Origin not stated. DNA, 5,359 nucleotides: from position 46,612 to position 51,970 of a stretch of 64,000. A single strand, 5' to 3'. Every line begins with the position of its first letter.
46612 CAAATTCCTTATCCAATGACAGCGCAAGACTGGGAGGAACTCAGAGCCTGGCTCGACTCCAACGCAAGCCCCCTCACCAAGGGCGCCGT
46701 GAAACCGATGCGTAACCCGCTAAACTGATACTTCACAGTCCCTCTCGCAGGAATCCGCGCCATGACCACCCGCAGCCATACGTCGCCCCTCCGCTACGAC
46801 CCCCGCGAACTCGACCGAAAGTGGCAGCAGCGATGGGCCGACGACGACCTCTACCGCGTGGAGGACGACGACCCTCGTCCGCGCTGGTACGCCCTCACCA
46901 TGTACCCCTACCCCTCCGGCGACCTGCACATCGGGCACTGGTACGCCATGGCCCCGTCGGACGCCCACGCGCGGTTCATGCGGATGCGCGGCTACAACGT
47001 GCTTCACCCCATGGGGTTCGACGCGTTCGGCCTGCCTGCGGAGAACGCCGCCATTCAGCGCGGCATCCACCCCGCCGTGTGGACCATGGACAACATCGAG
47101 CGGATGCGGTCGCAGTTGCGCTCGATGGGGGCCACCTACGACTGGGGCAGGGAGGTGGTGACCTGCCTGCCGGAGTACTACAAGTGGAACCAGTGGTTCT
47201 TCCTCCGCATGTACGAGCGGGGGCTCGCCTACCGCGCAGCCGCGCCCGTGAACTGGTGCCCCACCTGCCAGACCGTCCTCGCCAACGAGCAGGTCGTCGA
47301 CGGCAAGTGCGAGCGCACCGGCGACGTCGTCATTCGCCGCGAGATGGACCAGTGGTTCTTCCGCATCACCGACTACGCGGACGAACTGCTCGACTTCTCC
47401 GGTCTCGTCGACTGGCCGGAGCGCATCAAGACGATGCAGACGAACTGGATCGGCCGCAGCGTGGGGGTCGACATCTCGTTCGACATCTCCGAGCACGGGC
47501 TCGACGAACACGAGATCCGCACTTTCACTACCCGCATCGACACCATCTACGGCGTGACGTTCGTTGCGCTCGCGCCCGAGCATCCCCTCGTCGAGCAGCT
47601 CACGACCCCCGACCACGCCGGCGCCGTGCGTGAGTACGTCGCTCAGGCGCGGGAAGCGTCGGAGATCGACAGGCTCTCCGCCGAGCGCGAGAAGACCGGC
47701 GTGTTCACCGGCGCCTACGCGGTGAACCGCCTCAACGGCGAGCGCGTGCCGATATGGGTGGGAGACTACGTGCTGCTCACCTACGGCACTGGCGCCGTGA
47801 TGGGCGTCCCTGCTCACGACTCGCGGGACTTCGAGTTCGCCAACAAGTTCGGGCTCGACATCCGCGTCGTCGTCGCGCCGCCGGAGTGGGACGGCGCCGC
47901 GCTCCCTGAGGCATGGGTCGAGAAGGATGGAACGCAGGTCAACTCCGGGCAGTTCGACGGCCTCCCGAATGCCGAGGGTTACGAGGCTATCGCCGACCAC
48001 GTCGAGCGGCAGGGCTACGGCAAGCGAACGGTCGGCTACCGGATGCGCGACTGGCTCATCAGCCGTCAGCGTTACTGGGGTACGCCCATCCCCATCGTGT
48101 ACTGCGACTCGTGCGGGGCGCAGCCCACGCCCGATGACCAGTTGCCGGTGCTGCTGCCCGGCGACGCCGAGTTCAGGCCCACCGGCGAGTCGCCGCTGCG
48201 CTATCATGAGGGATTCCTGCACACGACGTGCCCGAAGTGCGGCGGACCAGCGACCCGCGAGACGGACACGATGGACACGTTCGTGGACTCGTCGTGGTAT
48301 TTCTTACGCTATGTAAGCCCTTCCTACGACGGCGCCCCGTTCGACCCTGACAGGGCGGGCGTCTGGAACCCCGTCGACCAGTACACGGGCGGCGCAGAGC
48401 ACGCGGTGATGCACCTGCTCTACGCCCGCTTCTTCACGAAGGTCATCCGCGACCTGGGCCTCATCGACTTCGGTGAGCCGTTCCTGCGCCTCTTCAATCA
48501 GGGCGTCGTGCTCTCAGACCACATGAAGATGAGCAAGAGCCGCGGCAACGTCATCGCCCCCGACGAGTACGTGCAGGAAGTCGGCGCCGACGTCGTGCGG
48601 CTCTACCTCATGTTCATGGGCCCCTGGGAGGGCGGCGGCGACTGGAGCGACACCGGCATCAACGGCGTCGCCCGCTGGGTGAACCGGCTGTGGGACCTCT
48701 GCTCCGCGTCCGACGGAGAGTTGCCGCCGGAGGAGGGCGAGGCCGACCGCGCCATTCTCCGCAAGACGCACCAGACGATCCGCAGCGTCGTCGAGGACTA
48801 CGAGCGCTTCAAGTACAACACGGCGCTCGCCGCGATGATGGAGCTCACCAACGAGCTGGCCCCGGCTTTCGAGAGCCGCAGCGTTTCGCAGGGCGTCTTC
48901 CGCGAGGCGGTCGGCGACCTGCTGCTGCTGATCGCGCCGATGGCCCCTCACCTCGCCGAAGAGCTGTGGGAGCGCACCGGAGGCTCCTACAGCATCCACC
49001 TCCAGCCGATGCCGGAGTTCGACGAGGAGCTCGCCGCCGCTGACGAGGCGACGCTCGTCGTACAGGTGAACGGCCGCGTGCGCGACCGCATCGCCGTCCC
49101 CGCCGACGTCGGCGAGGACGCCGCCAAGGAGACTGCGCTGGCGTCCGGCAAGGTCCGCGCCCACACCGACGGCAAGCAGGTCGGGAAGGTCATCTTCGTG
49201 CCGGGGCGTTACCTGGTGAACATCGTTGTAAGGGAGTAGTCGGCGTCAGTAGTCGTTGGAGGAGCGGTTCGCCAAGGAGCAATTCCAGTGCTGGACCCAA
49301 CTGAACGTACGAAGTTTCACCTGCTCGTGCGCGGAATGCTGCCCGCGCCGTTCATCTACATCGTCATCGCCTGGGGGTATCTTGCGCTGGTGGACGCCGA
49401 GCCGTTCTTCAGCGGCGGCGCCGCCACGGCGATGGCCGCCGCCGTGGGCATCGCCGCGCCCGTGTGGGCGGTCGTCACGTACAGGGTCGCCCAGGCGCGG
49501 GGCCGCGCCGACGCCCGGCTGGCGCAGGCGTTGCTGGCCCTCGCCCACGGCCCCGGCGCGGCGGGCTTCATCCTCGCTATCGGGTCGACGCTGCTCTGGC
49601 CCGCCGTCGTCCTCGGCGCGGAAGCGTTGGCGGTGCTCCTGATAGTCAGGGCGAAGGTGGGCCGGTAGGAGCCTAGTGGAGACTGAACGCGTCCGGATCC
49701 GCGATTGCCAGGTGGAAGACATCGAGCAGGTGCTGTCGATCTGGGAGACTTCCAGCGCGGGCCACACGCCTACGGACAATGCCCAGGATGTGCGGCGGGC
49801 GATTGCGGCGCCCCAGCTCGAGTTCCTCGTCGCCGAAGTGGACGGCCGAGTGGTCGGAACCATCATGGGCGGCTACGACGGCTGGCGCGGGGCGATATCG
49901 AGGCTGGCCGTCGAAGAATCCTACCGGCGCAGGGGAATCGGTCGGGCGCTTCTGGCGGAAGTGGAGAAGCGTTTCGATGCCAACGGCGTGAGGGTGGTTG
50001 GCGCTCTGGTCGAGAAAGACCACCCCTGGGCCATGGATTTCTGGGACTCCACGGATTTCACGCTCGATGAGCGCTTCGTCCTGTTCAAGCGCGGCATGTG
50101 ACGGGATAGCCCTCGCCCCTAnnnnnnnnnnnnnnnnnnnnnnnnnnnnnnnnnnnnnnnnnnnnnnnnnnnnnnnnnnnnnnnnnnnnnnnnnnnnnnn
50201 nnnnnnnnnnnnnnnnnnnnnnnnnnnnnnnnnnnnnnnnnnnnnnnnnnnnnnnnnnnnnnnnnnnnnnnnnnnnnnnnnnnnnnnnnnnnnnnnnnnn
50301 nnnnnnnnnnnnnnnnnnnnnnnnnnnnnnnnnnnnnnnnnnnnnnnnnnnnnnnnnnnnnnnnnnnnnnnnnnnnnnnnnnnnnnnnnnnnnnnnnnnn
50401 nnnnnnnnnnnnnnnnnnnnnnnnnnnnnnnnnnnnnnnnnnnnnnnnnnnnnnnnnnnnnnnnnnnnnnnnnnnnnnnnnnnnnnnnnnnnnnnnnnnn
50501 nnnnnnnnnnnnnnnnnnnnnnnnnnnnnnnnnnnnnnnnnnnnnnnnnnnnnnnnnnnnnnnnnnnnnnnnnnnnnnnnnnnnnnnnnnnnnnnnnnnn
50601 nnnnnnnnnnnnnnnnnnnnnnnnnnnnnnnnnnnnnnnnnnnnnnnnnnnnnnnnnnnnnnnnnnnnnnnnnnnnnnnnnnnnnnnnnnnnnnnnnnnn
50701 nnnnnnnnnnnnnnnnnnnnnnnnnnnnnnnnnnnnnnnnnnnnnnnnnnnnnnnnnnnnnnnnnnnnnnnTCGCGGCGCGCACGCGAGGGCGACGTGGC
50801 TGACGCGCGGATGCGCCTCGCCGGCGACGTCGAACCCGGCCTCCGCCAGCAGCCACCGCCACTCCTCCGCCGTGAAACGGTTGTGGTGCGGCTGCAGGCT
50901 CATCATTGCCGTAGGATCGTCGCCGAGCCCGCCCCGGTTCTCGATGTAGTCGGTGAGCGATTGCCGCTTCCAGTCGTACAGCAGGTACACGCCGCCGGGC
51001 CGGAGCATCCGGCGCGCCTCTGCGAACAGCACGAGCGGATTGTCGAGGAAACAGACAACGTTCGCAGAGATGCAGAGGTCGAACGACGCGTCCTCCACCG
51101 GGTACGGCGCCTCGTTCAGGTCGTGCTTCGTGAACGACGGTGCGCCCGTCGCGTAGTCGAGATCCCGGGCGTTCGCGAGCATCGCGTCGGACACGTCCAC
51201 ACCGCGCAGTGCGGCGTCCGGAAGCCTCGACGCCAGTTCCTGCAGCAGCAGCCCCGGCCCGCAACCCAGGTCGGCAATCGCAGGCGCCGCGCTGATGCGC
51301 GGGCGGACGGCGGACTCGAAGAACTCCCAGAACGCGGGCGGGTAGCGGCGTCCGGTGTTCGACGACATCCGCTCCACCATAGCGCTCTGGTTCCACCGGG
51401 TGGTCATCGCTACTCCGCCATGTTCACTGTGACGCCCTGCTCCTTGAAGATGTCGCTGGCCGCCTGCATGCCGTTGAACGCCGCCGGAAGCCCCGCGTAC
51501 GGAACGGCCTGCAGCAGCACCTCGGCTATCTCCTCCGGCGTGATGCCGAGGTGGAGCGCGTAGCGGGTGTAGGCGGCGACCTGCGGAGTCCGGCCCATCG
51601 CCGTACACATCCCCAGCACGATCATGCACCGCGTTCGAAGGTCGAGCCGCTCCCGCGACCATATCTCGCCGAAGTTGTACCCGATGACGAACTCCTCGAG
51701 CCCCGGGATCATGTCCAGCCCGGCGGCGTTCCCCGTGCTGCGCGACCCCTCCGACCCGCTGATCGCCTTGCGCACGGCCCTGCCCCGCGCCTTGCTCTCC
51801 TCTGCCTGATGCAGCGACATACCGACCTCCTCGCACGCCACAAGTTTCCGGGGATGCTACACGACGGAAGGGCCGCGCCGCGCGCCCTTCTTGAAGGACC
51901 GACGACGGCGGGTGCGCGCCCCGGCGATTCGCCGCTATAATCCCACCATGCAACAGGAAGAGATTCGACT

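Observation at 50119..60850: Extended selenoneine locus: biosynthesis with its own Se importer, regulator, hercynine supply and unexplained tailoring genes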

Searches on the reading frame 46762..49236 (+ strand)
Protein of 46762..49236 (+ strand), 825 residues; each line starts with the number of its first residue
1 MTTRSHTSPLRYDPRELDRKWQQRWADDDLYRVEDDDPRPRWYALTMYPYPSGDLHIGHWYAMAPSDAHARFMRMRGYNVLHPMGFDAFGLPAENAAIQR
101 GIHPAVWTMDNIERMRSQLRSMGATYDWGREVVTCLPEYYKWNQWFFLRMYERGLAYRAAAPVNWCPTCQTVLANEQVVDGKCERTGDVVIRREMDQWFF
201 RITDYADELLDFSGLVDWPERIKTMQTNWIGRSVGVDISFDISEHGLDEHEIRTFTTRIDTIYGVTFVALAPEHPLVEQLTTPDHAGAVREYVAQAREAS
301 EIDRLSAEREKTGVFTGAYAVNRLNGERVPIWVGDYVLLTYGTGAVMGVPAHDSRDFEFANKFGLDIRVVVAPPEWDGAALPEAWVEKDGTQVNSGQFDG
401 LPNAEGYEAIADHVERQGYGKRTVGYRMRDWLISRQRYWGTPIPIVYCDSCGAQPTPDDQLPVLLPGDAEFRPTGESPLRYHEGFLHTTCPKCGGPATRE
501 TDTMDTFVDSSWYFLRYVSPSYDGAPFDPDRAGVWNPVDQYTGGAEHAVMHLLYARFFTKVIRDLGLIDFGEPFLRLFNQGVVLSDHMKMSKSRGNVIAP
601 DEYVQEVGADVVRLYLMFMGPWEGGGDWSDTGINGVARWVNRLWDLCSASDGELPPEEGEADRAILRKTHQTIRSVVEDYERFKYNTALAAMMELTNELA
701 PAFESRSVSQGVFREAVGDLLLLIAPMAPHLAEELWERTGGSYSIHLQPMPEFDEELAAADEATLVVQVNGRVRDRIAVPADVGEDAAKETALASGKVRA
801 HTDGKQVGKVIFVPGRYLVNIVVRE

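Call 11: search_protein_families(library=ncbifam, proteins=[window:46762-49236:+], max_evalue=0.00001)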
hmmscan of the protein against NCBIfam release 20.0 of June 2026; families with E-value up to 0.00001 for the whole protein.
window:46762-49236:+ (825 aa): 18 families
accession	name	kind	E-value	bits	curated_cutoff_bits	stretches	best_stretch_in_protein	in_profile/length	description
TIGR00396.1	leuS_bact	equivalog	6.4e-300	997.2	548.4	2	12-585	1-569/843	leucine--tRNA ligase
NF009687.0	PRK13208.1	equivalog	2.5e-80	270.7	738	2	7-180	5-191/801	valine--tRNA ligase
TIGR00422.1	valS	equivalog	1.4e-76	258.2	612.1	3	11-178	4-187/863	valine--tRNA ligase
NF008957.0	PRK12300.1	subfamily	6.8e-71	239.4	677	4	578-766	615-805/946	leucine--tRNA ligase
TIGR00395.1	leuS_arch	equivalog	1.2e-61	208.8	648.5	3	580-761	611-798/938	leucine--tRNA ligase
TIGR00392.1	ileS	equivalog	5.3e-61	206.8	621.4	2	428-759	460-817/861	isoleucine--tRNA ligase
NF004349.1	PRK05729.1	equivalog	9.1e-58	196.2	704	2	428-766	391-711/860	valine--tRNA ligase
NF000540.1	alt_ValS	exception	3.9e-42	144.2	900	2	16-95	8-88/827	valine--tRNA ligase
NF011492.0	PRK14900.1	equivalog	1e-35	122.9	1783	2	11-179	12-198/1044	valine--tRNA ligase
TIGR00398.1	metG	equivalog_domain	1.4e-32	113.1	336.35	2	48-188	7-144/530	methionine--tRNA ligase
NF008900.0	PRK12267.1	equivalog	2.4e-30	105.7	598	2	43-212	7-175/648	methionine--tRNA ligase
NF001100.0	PRK00133.1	equivalog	2.6e-27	95.6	587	1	48-183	13-145/676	methionine--tRNA ligase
NF000258.1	MupB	exception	1.2e-18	66.3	1900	1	407-617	419-615/1033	mupirocin-resistant isoleucine--tRNA ligase MupB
NF000257.1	MupA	exception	5.4e-18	64.1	1900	1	426-622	432-619/1024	mupirocin-resistant isoleucine--tRNA ligase MupA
NF040702.1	ileS_w_GNAT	exception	7.3e-18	63.6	1999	0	429-616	637-807/1100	isoleucine--tRNA ligase, N-acetyltransferase domain-containing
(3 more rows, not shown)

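Call 12: search_protein_families(library=pfam, proteins=[window:46762-49236:+], max_evalue=0.0001)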
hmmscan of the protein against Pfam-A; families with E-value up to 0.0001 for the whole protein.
window:46762-49236:+ (825 aa): 4 families
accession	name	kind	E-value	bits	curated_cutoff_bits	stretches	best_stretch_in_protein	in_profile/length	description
PF13603.12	tRNA-synt_1_2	-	2.5e-64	216.6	25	1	228-414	2-184/185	Leucyl-tRNA synthetase, editing domain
PF00133.28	tRNA-synt_1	-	3.4e-47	161.6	22.7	2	20-230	1-225/414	tRNA synthetases class I (I, L, M and V)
PF09334.17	tRNA-synt_1g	-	9.5e-32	110.6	20.1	2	47-184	6-140/391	tRNA synthetases class I (M)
PF08264.19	Anticodon_1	-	4e-24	85.6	25.1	1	662-782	1-141/148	Anticodon-binding domain of tRNA ligase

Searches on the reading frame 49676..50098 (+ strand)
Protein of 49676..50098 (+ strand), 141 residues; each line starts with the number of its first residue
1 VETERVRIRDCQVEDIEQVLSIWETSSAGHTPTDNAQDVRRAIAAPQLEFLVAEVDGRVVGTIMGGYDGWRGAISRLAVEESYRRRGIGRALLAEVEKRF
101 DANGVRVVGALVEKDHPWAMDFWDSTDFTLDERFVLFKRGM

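Call 11: search_protein_families(library=ncbifam, proteins=[window:49676-50098:+], max_evalue=0.00001)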
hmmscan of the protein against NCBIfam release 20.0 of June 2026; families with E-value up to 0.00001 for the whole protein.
window:49676-50098:+ (141 aa): 3 families
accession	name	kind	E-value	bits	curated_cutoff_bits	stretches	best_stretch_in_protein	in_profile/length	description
NF002959.0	PRK03624.1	equivalog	1.8e-32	112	124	1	3-139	4-140/147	GNAT family acetyltransferase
TIGR01575.1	rimI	equivalog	2.5e-11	43.8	86.4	1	21-129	4-113/132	ribosomal protein S18-alanine N-acetyltransferase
NF033213.1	matur_PanM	equivalog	8e-06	25.7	68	1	35-102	27-93/130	aspartate 1-decarboxylase autocleavage activator PanM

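Call 12: search_protein_families(library=pfam, proteins=[window:49676-50098:+], max_evalue=0.0001)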
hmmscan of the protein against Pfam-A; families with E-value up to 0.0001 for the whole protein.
window:49676-50098:+ (141 aa): 6 families
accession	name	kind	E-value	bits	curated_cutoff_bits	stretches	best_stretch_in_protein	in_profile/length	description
PF00583.31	Acetyltransf_1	-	8.5e-17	61.9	20.7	1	31-123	13-111/116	Acetyltransferase (GNAT) family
PF13508.13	Acetyltransf_7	-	8.7e-13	48.9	27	1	49-113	4-68/84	Acetyltransferase (GNAT) domain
PF13673.13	Acetyltransf_10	-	2.1e-11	44.3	23.6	1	36-129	19-108/128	Acetyltransferase (GNAT) domain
PF13527.13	Acetyltransf_9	-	1.1e-06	29.1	25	0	7-64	1-57/127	Acetyltransferase (GNAT) domain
PF13480.13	Acetyltransf_6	-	4.4e-06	27.3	22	1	17-108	32-132/143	Acetyltransferase (GNAT) domain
PF12568.14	PanZ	-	4.4e-05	23.4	22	1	15-99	14-89/128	Acetyltransferase (GNAT) domain, PanZ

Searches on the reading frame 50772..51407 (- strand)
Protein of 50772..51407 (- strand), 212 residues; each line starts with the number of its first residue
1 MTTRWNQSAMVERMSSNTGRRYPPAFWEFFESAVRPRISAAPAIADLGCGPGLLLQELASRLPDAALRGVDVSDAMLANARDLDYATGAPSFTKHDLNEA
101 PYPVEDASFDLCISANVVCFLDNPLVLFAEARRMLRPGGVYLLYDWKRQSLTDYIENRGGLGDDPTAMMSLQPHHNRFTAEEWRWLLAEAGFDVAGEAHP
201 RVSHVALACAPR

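Call 6: search_protein_families(library=ncbifam, proteins=[window:50772-51407:-], max_evalue=0.00001)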
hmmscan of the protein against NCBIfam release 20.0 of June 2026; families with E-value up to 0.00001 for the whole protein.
seq(212 aa): 14 families
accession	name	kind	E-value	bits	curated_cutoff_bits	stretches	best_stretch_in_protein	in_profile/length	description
TIGR02072.1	BioC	equivalog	1.3e-13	51.3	184.95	1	42-152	36-141/244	malonyl-ACP O-methyltransferase BioC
NF045667.1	MTase_DVU1556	equivalog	3.1e-13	49.7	155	1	40-194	22-162/213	DVU_1556 family methyltransferase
NF010703.0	PRK14103.1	equivalog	3.5e-10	39.7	320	1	38-121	27-102/256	trans-aconitate 2-methyltransferase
NF047649.1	MTase_UXPK_star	exception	1.3e-09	37.5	460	1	38-145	75-183/283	methyltransferase/UXPK-star double selenoprotein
NF043040.1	corrin_prot_MT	hypoth_equivalog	5.1e-09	35.9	180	1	40-145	41-149/216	corrinoid protein-associated methyltransferase CpaM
NF041537.1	ArsM_AhpD_UU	exception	5.6e-09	35.2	510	1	40-145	76-182/345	arsenite methyltransferase/AhpD domain selenoprotein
NF002463.0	PRK01683.1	equivalog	1.4e-08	34.6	297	1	40-140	31-125/258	trans-aconitate 2-methyltransferase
NF007610.0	PRK10258.1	equivalog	1.4e-08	34.4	342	1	43-167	45-162/251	malonyl-ACP O-methyltransferase BioC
NF008823.0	PRK11873.1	subfamily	5.2e-08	32.7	263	1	43-143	80-181/272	arsenite methyltransferase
TIGR01983.1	UbiG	equivalog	5.5e-07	29.1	102.95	1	43-144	52-152/228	bifunctional 2-polyprenyl-6-hydroxyphenol methylase/3-demethylubiquinol 3-O-methyltransferase UbiG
NF041536.1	ArsM_DUF2284_UU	exception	6.9e-07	28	575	1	37-145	73-182/459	arsenite methyltransferase/DUF2284 domain selenoprotein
NF001244.0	PRK00216.1-5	equivalog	7.4e-07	28.7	216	1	43-149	51-159/236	bifunctional demethylmenaquinone methyltransferase/2-methoxy-6-polyprenyl-1,4-benzoquinol methylase UbiE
TIGR01934.1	MenG_MenH_UbiE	subfamily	1.1e-06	28.1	158.35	1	40-149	39-147/223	ubiquinone/menaquinone biosynthesis methyltransferase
NF040539.1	AST_met_ArsM_2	exception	1.3e-06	28.5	240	1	43-146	59-166/262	putative arsinothricin biosynthesis methyltransferase ArsM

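Call 7: search_protein_families(library=pfam, proteins=[window:50772-51407:-], max_evalue=0.00001)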
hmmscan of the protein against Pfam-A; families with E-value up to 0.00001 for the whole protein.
seq(212 aa): 5 families
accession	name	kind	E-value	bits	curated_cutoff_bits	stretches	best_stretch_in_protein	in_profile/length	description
PF08241.18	Methyltransf_11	-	1.2e-19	71.1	21.2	1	46-142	2-94/95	Methyltransferase domain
PF13649.12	Methyltransf_25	-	6e-18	65.8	27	1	44-139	1-97/97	Methyltransferase domain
PF08242.18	Methyltransf_12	-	7.4e-15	55.9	30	1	46-140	2-97/98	Methyltransferase domain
PF13489.12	Methyltransf_23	-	2.3e-14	53.9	27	1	44-194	26-161/164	Methyltransferase domain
PF13847.12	Methyltransf_31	-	6.7e-14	52.2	27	1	43-191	6-145/145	Methyltransferase domain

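Call 50: find_related_loci(query=window:50772-51407:-, collection=metagenome_contigs, flank=8000)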
Query seq(212 aa) (212 aa) in metagenome_contigs; peptide patterns used: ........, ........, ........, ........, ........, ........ (x = any residue, [..] = any of these).
171 stretches matched a pattern; 7 encode a relative of the query (tblastn E <= 1e-3); 7 distinct loci.
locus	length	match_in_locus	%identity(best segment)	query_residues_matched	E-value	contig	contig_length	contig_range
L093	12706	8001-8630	80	3-212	4e-116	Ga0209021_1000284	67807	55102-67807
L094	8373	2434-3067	74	2-212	3e-90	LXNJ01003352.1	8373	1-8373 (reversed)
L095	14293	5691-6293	38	6-201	1e-43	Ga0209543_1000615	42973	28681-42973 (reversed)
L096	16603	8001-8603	38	6-201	1e-43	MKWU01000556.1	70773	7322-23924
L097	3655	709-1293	38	6-195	1e-41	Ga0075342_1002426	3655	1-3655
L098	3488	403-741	33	33-145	6e-8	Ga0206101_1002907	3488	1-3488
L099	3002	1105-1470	26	17-145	3e-7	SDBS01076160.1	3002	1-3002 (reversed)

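Call 72: search_solved_structures(query=window:50772-51407:-, max_evalue=0.001)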
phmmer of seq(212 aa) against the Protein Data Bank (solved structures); distinct sequences matched with E-value up to 0.001: 47.
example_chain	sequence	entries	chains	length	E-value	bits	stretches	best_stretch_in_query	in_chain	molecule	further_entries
9fce_A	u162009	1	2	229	2.1e-10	43.9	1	20-145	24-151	SAM dependent methyltransferase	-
9fcu_A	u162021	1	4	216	2.2e-09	40.6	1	22-143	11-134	SAM-dependent methyltransferase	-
9fcx_A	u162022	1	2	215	3.8e-09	39.8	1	22-143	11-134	SAM-dependent methyltransferase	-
8zc8_A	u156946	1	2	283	4.3e-09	39.6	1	33-147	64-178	MitM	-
21zq_A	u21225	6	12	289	4.5e-09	39.5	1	33-147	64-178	MitM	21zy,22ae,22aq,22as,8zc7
9fd3_A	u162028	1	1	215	5.1e-09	39.4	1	22-143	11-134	SAM-dependent methyltransferase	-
9fcd_A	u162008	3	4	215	5.2e-09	39.3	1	22-143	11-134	SAM-dependent methyltransferase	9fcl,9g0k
9fcq_A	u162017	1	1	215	5.4e-09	39.3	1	22-143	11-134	SAM-dependent methyltransferase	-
9fcy_A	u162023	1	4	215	5.4e-09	39.3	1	22-143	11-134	SAM-dependent methyltransferase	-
9fcs_A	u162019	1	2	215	7.9e-09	38.7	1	22-143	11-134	SAM-dependent methyltransferase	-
5m58_A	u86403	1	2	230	5.2e-08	36.1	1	13-145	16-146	C-methyltransferase CouO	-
3mgg_A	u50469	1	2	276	1.3e-07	34.8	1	43-193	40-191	Methyltransferase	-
5mgz_A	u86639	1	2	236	2.7e-07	33.7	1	11-144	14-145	8-demethylnovobiocic acid C(8)-methyltransferase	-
5gm1_A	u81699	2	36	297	4.1e-07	33.1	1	36-144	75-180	O-methylransferase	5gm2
6uak_A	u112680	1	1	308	1.6e-06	31.2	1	44-141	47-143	SAM dependent methyltransferase LahSB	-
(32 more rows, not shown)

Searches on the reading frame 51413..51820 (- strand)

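Call 6: search_protein_families(library=ncbifam, proteins=[window:51413-51820:-], max_evalue=0.00001)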
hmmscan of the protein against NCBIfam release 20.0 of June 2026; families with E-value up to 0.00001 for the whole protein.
seq(136 aa): 3 families
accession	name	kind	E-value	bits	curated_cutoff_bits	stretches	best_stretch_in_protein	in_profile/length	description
NF051488.1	bifunc_PcaDC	exception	3.2e-23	82.5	390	1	6-127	255-375/375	bifunctional 3-oxoadipate enol-lactonase/4-carboxymuconolactone decarboxylase PcaDC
TIGR02425.1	decarb_PcaC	equivalog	6.7e-20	71.5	155.7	1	10-128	5-122/123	4-carboxymuconolactone decarboxylase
NF051487.1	bifunc_PcaCD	exception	2e-19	70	430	1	10-134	6-133/413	bifunctional 4-carboxymuconolactone decarboxylase/3-oxoadipate enol-lactonase PcaCD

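Call 7: search_protein_families(library=pfam, proteins=[window:51413-51820:-], max_evalue=0.00001)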
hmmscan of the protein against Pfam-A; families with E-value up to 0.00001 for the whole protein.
seq(136 aa): 1 family
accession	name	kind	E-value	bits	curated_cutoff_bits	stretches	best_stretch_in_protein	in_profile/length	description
PF02627.25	CMD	-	4.7e-19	68.6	23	1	39-122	1-83/84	Carboxymuconolactone decarboxylase family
